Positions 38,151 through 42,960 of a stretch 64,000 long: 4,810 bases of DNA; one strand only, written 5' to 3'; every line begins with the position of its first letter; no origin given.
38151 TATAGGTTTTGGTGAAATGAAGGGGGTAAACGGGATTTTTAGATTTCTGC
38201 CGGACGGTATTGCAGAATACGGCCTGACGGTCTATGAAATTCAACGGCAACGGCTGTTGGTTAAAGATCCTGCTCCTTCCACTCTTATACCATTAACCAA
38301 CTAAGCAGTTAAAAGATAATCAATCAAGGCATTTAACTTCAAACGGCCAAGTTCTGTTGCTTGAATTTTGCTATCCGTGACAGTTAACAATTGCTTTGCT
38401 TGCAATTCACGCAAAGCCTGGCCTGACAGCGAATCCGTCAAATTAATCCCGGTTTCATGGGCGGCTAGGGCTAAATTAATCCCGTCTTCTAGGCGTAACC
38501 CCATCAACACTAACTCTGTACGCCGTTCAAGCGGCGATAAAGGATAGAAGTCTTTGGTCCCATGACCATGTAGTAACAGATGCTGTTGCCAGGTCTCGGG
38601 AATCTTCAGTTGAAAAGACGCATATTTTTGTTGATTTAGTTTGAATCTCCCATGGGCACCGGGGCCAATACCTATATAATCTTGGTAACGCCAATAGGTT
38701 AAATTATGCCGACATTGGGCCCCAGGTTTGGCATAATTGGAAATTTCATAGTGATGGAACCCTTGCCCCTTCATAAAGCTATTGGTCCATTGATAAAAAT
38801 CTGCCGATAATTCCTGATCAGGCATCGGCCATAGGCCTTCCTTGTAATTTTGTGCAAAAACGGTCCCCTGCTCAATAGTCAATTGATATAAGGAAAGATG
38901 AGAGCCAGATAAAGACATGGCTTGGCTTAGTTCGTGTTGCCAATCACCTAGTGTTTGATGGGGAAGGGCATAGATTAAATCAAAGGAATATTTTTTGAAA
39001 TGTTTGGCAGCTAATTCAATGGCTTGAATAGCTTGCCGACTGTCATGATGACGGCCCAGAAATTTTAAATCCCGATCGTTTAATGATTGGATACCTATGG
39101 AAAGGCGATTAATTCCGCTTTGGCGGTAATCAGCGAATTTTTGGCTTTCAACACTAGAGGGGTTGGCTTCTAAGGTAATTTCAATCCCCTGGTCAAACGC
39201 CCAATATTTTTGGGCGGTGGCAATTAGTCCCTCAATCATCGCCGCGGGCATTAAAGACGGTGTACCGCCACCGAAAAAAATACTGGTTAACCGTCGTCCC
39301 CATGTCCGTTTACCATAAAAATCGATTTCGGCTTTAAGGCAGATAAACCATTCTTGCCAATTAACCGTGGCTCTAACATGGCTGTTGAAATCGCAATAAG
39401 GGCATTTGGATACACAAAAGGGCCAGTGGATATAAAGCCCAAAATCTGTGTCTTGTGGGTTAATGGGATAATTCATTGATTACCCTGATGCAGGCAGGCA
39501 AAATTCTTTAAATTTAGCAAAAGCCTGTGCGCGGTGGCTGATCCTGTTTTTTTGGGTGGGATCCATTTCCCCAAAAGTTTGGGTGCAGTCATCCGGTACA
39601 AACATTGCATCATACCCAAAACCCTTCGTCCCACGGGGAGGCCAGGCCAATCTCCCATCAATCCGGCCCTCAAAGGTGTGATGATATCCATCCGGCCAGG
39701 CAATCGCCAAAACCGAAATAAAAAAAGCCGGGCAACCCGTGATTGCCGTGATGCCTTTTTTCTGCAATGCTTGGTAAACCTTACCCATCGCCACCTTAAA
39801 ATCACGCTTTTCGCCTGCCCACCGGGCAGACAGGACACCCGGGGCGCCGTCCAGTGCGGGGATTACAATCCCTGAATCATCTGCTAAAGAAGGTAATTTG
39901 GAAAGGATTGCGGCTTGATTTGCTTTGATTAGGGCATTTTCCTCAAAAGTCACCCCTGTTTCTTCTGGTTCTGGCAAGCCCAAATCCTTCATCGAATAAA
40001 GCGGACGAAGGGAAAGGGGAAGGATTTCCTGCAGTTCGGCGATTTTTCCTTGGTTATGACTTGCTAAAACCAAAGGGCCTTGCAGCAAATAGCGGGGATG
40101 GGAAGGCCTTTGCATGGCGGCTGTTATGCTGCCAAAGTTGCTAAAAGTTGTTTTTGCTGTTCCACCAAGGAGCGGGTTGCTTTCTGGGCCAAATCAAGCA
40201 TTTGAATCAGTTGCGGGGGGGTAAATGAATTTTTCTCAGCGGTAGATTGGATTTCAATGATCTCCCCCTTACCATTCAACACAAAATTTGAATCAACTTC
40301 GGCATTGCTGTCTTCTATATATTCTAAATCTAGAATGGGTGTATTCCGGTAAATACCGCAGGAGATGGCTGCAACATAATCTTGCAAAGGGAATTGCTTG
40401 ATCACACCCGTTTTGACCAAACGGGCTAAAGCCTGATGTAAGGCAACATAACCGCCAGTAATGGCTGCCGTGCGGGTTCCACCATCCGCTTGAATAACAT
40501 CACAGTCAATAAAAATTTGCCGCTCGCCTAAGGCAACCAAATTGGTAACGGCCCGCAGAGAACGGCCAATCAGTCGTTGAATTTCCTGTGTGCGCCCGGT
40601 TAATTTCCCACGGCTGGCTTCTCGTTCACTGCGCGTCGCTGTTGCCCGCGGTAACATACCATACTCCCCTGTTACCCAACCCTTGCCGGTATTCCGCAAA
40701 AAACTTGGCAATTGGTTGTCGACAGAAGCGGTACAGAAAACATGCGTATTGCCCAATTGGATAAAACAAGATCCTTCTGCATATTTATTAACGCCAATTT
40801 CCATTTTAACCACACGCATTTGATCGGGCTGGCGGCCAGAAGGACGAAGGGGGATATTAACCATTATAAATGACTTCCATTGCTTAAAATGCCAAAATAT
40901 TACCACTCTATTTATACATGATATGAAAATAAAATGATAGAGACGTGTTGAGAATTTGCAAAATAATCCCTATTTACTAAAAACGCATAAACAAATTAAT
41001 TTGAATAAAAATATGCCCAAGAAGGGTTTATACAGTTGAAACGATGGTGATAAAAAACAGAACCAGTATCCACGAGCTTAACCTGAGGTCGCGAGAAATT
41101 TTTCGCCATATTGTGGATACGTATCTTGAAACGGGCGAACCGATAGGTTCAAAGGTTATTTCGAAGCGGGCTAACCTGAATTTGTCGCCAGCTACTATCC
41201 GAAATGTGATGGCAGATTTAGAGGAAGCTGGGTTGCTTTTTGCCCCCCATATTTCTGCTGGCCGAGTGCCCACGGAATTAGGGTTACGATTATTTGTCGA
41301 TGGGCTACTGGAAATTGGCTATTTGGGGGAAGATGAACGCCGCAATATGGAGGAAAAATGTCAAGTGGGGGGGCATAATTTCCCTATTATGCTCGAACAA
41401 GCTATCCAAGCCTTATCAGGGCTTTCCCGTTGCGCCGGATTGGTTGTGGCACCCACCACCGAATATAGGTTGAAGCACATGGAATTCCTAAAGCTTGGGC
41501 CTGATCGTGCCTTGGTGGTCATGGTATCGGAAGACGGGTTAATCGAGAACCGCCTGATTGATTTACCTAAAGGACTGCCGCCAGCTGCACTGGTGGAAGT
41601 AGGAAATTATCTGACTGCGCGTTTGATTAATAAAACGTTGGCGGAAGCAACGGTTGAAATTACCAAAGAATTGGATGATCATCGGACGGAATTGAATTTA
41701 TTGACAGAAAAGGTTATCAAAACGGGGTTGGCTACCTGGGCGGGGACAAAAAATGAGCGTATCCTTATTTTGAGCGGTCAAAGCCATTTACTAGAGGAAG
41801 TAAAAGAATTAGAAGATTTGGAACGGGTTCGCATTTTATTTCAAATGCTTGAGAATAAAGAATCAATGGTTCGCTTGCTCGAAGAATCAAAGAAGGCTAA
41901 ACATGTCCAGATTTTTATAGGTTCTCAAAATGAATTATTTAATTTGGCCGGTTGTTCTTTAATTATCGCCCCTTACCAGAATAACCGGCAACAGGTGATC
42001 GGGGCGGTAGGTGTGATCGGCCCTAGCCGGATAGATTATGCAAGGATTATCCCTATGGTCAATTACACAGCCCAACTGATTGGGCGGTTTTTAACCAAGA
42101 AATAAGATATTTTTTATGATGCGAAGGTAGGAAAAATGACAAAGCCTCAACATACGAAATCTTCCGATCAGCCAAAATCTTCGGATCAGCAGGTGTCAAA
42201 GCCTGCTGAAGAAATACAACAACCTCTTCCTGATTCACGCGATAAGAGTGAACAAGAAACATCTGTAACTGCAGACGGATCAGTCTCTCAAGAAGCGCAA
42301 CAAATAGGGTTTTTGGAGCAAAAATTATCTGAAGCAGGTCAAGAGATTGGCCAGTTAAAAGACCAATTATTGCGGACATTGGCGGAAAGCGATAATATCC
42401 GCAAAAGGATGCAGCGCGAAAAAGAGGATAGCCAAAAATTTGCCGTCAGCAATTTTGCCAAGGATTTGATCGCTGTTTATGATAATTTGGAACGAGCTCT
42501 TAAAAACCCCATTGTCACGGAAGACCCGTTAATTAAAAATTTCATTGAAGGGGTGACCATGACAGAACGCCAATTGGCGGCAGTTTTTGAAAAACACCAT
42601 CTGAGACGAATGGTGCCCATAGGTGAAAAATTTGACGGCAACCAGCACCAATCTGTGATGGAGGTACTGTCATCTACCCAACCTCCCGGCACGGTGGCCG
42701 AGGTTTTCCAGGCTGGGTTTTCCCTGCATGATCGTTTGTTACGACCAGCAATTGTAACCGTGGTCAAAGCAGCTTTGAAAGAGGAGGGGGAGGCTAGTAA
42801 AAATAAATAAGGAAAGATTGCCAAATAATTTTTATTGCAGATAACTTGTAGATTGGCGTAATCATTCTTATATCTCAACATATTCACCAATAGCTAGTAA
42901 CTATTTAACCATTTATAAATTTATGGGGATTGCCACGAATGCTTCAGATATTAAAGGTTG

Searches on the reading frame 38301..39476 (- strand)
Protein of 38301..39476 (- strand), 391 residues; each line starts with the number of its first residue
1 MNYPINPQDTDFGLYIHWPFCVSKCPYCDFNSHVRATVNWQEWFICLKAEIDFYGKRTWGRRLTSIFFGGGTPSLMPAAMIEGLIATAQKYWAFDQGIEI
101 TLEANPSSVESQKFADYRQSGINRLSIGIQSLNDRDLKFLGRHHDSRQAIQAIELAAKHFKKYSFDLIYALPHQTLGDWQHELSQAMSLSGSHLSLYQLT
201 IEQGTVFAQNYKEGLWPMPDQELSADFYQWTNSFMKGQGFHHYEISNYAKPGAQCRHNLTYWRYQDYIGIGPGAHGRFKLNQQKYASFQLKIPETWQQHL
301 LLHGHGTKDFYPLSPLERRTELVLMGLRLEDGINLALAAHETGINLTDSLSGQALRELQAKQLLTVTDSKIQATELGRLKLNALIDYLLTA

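Call 21: search_protein_families(library=ncbifam, max_evalue=1e-10, proteins=[window:38301-39476:-])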
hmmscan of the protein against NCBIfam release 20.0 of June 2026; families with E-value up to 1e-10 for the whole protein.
window:38301-39476:- (391 aa): 18 families
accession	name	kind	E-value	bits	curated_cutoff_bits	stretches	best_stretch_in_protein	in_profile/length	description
NF005133.0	PRK06582.1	equivalog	2.1e-128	428.7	597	1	8-386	8-386/390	coproporphyrinogen III oxidase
TIGR00539.1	hemN_rel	equivalog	7.5e-94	314.8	205.4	1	14-373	3-354/361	radical SAM family heme chaperone HemW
NF006067.1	PRK08208.1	equivalog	6e-46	157.2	380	1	10-381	34-407/427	STM4012 family radical SAM protein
TIGR04107.1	rSAM_HutW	equivalog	9.3e-46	156.5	400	1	13-379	41-405/419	heme anaerobic degradation radical SAM methyltransferase ChuW/HutW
NF004567.0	PRK05904.1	equivalog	4.3e-44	151.2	355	1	14-339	9-314/353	coproporphyrinogen III oxidase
TIGR03994.1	rSAM_HemZ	equivalog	1.2e-37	130.1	321.4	1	10-244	83-319/401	coproporphyrinogen dehydrogenase HemZ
NF006385.0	PRK08629.1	equivalog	8.6e-34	117.1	355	1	5-276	46-307/439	coproporphyrinogen III oxidase family protein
TIGR00538.1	hemN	equivalog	7.7e-32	110.7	324.95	1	8-252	46-292/454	oxygen-independent coproporphyrinogen III oxidase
NF006064.0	PRK08207.2-2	equivalog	1.6e-28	99.9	504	1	9-212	142-351/465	coproporphyrinogen III oxidase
NF006061.0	PRK08207.1-4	equivalog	1.9e-27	96.3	702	1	10-245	172-412/501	coproporphyrinogen III oxidase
NF006066.0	PRK08207.2-5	equivalog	4.1e-26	91.7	1117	1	10-300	189-493/518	coproporphyrinogen III oxidase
NF006060.0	PRK08207.1-3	equivalog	3.5e-24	85.4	653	1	5-234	143-380/477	coproporphyrinogen III oxidase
TIGR04419.1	no_iron_rSAM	equivalog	9.1e-19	68.2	300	1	79-272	58-251/378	HemN-related non-iron pseudo-SAM protein PsgB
NF006062.0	PRK08207.1-5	equivalog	1.1e-18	67.4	1007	1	8-245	145-390/476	coproporphyrinogen III oxidase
NF006059.0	PRK08207.1-1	equivalog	1.1e-18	67.3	1012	1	12-212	172-379/496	coproporphyrinogen III oxidase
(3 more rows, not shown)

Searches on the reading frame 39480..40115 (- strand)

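Call 21: search_protein_families(library=ncbifam, max_evalue=1e-10, proteins=[window:39480-40115:-])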
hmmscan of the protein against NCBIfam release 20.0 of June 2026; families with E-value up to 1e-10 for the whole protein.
window:39480-40115:- (211 aa): 8 families
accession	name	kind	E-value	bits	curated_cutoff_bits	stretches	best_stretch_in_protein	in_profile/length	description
NF011397.0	PRK14822.1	equivalog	3.4e-53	180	234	1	15-205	4-192/201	XTP/dITP diphosphatase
TIGR00042.1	TIGR00042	equivalog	7.4e-44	149.3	145.35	1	15-205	2-182/184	RdgB/HAM1 family non-canonical purine NTP pyrophosphatase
NF011398.0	PRK14823.1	equivalog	1.4e-41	142.5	272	1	15-205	3-187/191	non-canonical purine NTP diphosphatase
NF011399.0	PRK14824.1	subfamily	4.6e-33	114.4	267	1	15-204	5-198/206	putative deoxyribonucleotide triphosphate pyrophosphatase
NF011401.0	PRK14826.1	equivalog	1.7e-30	106.1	268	1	15-201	11-211/226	putative deoxyribonucleotide triphosphate pyrophosphatase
NF002698.0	PRK02491.1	equivalog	2.6e-30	105.6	301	1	15-204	130-318/328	nucleoside-triphosphate diphosphatase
NF011396.0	PRK14821.1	equivalog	2.7e-28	98.8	203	1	15-206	3-180/185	XTP/dITP diphosphatase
NF011400.0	PRK14825.1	equivalog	6.6e-22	78.2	246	1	15-207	4-195/199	putative deoxyribonucleotide triphosphate pyrophosphatase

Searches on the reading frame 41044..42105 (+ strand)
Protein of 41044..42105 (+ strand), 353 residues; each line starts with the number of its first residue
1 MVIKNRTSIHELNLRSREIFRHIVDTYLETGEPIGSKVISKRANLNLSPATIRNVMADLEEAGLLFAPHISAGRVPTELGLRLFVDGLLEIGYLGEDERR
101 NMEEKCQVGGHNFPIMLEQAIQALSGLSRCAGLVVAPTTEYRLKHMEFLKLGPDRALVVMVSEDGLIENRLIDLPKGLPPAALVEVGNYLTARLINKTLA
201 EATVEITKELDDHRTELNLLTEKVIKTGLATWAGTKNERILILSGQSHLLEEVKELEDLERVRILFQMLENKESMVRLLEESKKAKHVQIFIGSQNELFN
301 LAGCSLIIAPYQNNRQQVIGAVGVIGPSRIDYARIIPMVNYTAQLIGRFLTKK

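Call 21: search_protein_families(library=ncbifam, max_evalue=1e-10, proteins=[window:41044-42105:+])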
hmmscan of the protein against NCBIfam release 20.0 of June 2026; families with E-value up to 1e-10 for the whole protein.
window:41044-42105:+ (353 aa): 2 families
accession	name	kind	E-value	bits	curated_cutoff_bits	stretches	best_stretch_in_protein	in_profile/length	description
TIGR00331.1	hrcA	equivalog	1.1e-89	301.3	197.2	1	14-348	2-336/338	heat-inducible transcriptional repressor HrcA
NF003033.0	PRK03911.1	equivalog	9.8e-17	61.4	248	1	19-86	10-77/264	HrcA family transcriptional regulator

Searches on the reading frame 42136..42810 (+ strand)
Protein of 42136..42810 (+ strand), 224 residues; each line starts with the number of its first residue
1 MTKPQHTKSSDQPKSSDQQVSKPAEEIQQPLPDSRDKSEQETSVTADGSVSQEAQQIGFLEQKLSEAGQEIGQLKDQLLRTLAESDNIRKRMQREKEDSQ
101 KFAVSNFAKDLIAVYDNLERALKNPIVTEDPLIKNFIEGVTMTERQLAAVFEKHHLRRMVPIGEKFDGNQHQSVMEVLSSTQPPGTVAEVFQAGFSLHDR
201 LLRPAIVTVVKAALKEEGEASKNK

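Call 22: search_protein_families(library=ncbifam, max_evalue=1e-10, proteins=[window:42136-42810:+])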
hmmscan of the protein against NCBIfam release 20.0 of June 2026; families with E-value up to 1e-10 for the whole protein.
window:42136-42810:+ (224 aa): 24 families
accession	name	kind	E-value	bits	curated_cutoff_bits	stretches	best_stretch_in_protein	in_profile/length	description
NF010739.0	PRK14141.1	equivalog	1e-47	162.4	192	1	34-221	12-203/211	nucleotide exchange factor GrpE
NF010737.0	PRK14139.1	equivalog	6.4e-45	153.4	164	1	29-211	8-186/188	nucleotide exchange factor GrpE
NF010752.0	PRK14155.1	equivalog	6.1e-42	143.4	194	1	58-213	16-174/208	nucleotide exchange factor GrpE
NF010748.0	PRK14150.1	equivalog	2.4e-41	141.4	152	1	16-212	2-197/198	nucleotide exchange factor GrpE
NF010738.0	PRK14140.1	equivalog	1.9e-38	132.1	137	1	16-209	4-189/191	nucleotide exchange factor GrpE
NF010749.0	PRK14151.1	equivalog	6.1e-37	127.1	231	1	41-214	6-178/188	nucleotide exchange factor GrpE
NF010758.0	PRK14161.1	equivalog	1.4e-36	125.9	206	1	61-212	25-177/178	nucleotide exchange factor GrpE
NF010750.0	PRK14153.1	equivalog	1.8e-35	122.3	194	1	38-214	26-190/194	nucleotide exchange factor GrpE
NF010755.0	PRK14158.1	equivalog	8.5e-30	103.7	200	1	34-212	19-195/198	nucleotide exchange factor GrpE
NF010757.0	PRK14160.1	equivalog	5.4e-29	101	184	1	14-210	19-210/211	nucleotide exchange factor GrpE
NF010759.0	PRK14162.1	equivalog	5.7e-29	101.2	176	1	25-210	11-193/194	nucleotide exchange factor GrpE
NF010747.0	PRK14149.1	equivalog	6.1e-29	100.9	176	1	36-212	16-190/191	nucleotide exchange factor GrpE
NF010745.0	PRK14147.1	equivalog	2.1e-27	96.1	184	1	49-211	12-170/172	nucleotide exchange factor GrpE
NF010746.0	PRK14148.1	equivalog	1.3e-26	93.6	212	1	38-211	24-194/195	nucleotide exchange factor GrpE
NF010741.0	PRK14143.1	equivalog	9.4e-25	87.5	184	1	7-220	23-235/258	nucleotide exchange factor GrpE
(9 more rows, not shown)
